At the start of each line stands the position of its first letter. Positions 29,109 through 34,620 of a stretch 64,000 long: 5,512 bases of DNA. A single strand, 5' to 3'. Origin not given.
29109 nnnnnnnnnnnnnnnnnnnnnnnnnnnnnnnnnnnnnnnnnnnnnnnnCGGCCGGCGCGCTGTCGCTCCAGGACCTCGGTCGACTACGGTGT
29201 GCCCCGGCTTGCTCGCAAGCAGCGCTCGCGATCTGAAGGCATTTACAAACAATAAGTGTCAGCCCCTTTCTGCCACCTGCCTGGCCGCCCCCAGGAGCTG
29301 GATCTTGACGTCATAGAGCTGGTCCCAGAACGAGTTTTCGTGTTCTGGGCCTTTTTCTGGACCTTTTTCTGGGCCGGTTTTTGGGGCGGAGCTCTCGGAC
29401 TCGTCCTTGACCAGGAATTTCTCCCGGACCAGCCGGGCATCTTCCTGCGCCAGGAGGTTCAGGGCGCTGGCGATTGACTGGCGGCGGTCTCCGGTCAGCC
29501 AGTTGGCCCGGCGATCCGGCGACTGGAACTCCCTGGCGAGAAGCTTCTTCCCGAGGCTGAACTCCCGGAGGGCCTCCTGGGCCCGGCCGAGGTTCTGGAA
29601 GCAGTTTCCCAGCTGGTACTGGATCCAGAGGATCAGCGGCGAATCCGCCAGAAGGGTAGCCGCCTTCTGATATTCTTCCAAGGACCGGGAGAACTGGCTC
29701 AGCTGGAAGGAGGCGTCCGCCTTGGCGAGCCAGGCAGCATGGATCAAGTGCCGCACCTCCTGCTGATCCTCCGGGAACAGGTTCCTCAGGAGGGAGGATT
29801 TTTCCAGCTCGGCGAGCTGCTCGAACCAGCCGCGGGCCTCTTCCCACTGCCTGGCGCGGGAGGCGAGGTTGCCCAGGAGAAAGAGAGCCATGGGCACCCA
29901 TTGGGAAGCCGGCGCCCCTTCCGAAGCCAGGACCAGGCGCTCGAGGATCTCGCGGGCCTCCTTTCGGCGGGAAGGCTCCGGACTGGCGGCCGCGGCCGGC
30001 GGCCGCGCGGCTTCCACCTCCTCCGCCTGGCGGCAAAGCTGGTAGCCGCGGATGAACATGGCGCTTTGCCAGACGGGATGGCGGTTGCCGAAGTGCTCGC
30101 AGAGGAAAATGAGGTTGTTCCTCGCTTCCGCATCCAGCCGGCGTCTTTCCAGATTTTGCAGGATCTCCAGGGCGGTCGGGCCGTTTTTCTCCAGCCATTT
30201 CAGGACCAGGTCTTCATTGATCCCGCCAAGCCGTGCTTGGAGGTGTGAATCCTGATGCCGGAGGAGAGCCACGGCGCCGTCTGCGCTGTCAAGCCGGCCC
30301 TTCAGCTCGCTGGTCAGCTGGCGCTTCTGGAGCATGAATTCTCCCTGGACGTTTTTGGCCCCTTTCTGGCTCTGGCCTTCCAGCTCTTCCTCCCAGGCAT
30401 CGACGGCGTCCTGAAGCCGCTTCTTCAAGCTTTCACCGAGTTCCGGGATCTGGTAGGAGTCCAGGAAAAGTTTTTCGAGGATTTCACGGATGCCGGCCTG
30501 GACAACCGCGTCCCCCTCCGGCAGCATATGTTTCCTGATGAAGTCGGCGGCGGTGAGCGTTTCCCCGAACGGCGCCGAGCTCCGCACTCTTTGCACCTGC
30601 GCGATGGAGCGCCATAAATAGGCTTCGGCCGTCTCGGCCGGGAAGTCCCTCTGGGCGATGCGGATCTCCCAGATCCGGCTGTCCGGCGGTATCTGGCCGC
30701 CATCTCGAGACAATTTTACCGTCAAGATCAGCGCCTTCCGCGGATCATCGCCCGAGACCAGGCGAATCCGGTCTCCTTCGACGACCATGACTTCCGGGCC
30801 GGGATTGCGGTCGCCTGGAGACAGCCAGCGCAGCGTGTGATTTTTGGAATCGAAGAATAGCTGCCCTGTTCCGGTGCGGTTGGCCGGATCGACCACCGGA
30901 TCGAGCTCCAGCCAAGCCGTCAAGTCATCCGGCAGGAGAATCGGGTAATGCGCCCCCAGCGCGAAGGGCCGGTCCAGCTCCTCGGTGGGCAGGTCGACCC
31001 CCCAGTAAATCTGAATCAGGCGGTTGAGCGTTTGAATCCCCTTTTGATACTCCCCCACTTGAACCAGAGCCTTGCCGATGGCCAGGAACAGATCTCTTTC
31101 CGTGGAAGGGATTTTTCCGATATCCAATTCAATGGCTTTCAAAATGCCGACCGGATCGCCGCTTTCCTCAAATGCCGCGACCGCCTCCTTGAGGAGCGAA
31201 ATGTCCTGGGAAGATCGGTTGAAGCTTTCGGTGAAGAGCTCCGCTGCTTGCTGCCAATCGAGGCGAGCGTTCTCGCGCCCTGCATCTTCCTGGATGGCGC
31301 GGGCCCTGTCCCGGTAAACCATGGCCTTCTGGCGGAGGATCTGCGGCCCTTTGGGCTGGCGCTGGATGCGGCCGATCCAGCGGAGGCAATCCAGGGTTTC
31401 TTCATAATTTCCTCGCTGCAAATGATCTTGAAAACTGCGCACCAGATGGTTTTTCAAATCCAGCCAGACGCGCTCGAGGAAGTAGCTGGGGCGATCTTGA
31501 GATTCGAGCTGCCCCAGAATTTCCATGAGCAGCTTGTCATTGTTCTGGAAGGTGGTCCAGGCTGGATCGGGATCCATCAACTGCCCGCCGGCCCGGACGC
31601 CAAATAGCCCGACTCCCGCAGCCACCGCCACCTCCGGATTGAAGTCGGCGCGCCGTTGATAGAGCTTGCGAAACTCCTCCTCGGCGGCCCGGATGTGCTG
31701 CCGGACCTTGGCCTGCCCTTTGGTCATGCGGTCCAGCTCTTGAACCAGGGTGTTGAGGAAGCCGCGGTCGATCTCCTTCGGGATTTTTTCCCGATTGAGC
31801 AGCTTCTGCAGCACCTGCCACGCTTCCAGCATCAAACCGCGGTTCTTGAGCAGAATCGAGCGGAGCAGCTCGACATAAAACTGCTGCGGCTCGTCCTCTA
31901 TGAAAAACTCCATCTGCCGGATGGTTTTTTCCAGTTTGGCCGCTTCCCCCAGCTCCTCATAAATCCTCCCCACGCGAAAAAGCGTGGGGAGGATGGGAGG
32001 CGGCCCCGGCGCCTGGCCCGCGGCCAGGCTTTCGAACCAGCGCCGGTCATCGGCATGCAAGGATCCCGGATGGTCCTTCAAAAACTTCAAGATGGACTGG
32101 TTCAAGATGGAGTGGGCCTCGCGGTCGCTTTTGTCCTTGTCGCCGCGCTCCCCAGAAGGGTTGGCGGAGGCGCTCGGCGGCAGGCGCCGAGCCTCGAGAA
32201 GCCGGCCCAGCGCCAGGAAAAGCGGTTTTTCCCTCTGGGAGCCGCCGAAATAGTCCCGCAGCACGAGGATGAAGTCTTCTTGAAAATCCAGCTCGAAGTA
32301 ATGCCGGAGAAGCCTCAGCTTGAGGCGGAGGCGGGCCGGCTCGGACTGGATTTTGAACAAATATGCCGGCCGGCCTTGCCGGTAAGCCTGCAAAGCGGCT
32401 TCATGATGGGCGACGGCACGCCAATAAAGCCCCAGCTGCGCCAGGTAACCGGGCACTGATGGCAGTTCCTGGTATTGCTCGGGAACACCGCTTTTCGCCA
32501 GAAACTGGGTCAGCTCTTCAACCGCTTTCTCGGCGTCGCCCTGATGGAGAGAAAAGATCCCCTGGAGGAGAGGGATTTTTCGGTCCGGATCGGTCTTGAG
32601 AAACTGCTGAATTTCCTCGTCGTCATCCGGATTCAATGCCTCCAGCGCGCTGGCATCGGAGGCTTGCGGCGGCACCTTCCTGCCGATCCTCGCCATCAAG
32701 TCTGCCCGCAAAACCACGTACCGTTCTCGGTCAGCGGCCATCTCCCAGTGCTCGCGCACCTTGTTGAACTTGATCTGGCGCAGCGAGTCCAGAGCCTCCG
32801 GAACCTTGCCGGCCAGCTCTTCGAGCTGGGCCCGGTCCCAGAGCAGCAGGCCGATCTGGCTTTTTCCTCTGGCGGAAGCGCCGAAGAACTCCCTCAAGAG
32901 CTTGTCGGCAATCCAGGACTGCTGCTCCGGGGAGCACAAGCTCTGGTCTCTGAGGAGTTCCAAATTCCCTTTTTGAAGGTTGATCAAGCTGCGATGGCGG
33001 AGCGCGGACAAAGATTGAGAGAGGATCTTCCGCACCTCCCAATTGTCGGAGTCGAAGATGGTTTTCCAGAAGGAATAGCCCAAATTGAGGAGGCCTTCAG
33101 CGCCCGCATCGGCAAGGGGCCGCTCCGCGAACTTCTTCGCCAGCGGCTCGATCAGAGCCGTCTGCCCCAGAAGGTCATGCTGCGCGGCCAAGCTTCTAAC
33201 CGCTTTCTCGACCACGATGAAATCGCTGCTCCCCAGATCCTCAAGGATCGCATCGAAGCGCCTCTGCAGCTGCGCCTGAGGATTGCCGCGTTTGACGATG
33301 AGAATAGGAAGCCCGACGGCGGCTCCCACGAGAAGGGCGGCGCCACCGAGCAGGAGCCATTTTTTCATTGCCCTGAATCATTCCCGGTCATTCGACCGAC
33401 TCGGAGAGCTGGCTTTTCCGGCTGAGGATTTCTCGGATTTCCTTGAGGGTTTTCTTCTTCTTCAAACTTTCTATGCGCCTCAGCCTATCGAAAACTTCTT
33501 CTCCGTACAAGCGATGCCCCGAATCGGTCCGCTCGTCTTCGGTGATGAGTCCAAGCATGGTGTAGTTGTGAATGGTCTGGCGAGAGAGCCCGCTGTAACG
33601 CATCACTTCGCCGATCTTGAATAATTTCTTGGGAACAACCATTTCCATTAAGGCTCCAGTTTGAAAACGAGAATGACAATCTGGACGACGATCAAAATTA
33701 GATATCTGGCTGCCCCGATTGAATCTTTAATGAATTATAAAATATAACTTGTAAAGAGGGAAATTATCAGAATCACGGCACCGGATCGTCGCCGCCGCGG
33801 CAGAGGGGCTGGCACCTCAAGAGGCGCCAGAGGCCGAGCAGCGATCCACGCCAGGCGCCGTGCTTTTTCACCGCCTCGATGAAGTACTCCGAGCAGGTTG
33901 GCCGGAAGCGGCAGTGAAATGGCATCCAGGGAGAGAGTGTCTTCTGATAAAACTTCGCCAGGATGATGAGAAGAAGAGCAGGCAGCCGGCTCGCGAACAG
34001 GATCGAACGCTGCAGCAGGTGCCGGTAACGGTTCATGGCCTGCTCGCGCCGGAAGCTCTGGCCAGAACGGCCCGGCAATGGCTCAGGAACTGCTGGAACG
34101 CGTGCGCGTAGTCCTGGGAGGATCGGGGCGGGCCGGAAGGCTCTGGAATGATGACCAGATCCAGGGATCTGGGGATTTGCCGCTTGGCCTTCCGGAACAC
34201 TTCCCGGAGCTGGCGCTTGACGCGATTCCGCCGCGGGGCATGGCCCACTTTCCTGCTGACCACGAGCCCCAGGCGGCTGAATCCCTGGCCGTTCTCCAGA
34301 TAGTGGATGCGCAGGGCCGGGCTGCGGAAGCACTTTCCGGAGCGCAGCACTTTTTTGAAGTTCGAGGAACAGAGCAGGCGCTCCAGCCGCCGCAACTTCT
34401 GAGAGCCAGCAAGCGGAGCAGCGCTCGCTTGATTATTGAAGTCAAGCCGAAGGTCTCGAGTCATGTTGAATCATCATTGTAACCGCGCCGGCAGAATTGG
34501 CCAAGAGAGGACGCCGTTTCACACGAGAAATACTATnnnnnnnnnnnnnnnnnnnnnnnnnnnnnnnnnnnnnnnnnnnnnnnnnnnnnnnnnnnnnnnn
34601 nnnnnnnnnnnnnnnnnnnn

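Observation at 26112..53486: A shared dockerin-like pair + three-Cys tail unit tags four different exoproteins, with no recognisable cohesin partner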

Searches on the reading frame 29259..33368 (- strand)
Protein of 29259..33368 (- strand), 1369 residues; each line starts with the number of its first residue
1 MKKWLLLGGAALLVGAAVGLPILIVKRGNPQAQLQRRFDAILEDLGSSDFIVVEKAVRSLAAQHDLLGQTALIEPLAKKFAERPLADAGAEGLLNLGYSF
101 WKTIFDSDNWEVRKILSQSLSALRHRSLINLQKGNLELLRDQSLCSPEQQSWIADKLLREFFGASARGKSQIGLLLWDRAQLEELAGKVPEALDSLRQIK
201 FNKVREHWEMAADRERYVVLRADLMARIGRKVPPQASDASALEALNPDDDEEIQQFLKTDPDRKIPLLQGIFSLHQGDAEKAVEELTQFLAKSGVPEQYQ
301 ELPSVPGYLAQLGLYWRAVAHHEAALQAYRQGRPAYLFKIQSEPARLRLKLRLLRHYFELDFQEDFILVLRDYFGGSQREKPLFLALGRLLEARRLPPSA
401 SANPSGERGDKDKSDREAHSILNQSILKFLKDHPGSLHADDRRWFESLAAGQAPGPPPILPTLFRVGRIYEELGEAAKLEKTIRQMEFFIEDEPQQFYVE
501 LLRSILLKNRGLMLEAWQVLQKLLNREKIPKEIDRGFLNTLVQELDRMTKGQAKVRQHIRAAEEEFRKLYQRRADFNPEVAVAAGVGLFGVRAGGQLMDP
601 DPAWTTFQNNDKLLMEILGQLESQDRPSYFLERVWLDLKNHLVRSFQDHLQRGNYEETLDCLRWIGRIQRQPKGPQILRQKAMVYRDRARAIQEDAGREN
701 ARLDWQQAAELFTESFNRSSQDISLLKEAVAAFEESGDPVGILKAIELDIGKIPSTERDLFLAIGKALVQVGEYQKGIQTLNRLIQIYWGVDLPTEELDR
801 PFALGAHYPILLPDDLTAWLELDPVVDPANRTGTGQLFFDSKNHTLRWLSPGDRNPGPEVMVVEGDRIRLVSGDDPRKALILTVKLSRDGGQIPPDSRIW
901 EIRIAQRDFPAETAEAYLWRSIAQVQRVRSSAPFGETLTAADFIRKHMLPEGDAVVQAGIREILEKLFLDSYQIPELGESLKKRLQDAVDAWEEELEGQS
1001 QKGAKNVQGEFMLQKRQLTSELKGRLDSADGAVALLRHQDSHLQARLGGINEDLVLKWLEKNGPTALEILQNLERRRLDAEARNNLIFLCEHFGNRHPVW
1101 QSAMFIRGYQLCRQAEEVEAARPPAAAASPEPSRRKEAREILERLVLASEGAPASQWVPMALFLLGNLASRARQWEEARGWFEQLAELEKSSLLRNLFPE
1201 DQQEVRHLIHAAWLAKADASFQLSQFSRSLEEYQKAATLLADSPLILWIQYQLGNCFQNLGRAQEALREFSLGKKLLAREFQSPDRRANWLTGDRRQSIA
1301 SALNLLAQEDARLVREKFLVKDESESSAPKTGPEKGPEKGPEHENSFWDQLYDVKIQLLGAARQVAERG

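Call 12: search_protein_families(library=pfam, proteins=[window:29259-33368:-], max_evalue=0.01)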
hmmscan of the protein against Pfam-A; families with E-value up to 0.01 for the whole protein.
window:29259-33368:- (1369 aa): 9 families
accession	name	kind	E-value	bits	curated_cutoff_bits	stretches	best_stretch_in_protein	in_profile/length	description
PF07719.23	TPR_2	-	2e-05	24.8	27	1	1160-1190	2-32/34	Tetratricopeptide repeat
PF13424.12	TPR_12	-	0.00062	20.4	30.1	1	1211-1268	4-66/77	Tetratricopeptide repeat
PF00515.34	TPR_1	-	0.0027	17.9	27.8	0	1250-1267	4-21/34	Tetratricopeptide repeat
PF13428.12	TPR_14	-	0.003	18.5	23.5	0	759-790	2-33/44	Tetratricopeptide repeat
PF13174.12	TPR_6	-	0.0044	18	26.3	0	761-788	3-30/33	Tetratricopeptide repeat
PF19379.4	DUF5954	-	0.0049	16.6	22.8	0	170-275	55-161/297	Family of unknown function (DUF5954)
PF13181.12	TPR_8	-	0.0052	17.3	25.7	0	761-787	4-30/34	Tetratricopeptide repeat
PF13431.12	TPR_17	-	0.0064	17.1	24.4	0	1241-1267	7-33/34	Tetratricopeptide repeat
PF12895.13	ANAPC3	-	0.0076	16.9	27.2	0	1217-1268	23-77/82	Anaphase-promoting complex, cyclosome, subunit 3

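Call 13: search_protein_families(library=ncbifam, proteins=[window:29259-33368:-], max_evalue=0.01)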
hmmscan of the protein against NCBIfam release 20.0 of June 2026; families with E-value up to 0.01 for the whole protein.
window:29259-33368:- (1369 aa): 2 families
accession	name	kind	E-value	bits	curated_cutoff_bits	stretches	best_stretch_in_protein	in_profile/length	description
TIGR02795.1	tol_pal_ybgF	equivalog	0.002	18.7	90.1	0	1149-1186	66-103/119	tol-pal system protein YbgF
NF002725.1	PRK02603.1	equivalog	0.0037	17.3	143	0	653-715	86-146/173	photosystem I assembly protein Ycf3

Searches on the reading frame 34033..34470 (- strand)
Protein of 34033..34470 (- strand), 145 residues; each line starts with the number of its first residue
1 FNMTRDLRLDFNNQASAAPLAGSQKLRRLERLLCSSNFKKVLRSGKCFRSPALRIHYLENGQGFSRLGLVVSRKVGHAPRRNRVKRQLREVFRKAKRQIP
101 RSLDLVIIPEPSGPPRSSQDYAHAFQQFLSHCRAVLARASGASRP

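Call 31: search_protein_families(library=pfam, proteins=[window:34033-34470:-], max_evalue=0.001)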
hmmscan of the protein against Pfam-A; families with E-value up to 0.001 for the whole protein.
window:34033-34470:- (145 aa): 1 family
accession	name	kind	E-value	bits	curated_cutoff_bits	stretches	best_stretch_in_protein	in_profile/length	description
PF00825.24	Ribonuclease_P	-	3.5e-26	91.8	22.3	1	26-131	1-107/109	Ribonuclease P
